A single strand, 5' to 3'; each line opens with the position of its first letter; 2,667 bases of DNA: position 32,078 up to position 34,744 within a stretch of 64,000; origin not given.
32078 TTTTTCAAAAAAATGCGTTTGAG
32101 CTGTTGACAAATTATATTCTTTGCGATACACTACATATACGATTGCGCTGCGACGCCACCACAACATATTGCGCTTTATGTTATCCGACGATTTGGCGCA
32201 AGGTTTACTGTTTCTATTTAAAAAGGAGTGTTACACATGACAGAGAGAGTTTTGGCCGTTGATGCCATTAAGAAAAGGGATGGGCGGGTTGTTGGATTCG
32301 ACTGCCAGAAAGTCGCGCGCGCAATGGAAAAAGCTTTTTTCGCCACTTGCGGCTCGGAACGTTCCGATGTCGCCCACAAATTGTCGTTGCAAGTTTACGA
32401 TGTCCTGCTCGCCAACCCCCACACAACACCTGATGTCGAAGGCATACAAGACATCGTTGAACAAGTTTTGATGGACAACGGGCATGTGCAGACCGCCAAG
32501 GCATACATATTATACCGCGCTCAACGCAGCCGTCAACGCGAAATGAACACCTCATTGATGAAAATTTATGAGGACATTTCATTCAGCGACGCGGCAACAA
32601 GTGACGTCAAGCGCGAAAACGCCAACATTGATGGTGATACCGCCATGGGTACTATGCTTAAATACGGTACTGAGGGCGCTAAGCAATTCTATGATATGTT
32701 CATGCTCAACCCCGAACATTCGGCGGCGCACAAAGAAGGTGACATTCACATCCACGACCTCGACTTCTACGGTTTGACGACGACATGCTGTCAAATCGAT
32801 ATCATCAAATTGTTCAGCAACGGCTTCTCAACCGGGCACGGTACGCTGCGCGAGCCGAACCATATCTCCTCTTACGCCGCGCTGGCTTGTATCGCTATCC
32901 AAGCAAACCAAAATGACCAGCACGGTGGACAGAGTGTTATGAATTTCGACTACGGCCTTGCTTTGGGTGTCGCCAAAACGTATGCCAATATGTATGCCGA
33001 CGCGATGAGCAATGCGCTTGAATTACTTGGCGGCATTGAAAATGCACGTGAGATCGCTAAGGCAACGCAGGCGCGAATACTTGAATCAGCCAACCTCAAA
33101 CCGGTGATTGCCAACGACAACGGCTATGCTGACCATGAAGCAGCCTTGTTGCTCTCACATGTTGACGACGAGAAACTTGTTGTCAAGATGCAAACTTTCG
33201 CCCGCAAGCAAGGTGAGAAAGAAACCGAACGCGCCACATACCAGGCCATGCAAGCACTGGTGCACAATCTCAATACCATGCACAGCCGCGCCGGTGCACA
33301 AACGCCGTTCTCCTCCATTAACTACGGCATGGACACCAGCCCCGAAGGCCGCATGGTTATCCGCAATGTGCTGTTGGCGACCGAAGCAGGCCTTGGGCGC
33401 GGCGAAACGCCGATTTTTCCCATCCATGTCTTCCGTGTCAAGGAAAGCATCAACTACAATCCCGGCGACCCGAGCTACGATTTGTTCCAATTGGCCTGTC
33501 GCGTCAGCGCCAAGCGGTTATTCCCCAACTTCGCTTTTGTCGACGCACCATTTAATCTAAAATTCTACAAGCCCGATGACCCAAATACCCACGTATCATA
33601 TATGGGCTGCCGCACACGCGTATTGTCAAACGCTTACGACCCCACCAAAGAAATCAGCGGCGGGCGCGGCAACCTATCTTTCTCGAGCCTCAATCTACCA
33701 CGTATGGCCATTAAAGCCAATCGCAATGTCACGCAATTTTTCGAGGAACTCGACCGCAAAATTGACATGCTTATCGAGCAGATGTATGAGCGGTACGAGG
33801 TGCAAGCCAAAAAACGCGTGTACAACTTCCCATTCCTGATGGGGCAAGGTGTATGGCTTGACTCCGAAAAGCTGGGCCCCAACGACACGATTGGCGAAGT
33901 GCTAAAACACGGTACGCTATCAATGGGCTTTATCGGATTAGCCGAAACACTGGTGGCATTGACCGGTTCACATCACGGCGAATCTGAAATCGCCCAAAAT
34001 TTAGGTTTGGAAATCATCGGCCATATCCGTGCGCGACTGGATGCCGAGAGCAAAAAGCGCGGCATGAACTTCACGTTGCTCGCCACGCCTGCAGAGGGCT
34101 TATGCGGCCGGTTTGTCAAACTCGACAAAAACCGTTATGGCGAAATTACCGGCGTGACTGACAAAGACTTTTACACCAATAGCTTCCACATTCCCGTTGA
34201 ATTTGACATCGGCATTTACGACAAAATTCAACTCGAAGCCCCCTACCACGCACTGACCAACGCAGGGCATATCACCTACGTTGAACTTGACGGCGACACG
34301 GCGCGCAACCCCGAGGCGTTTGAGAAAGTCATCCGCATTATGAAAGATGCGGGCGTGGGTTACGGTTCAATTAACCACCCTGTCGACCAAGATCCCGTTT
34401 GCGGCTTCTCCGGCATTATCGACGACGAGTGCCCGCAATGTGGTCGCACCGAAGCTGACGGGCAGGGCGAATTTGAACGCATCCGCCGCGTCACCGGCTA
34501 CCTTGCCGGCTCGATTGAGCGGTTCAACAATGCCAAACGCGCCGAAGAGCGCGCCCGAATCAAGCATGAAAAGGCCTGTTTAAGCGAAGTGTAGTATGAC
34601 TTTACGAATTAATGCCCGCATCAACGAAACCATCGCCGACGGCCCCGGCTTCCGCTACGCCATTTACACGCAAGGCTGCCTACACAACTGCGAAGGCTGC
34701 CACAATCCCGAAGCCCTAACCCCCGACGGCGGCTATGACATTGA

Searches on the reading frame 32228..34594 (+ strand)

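Call 63: search_protein_families(library=pfam, proteins=[window:32228-34594:+], max_evalue=0.00001)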
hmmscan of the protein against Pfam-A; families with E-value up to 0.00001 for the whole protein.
window:32228-34594:+ (788 aa): 2 families
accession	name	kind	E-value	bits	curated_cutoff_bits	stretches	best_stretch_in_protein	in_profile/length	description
PF13597.11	NRDD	-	3.4e-195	650.4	26.2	1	130-780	1-562/562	Anaerobic ribonucleoside-triphosphate reductase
PF03477.21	ATP-cone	-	3.4e-20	72.8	25.8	1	14-101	3-87/88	ATP cone domain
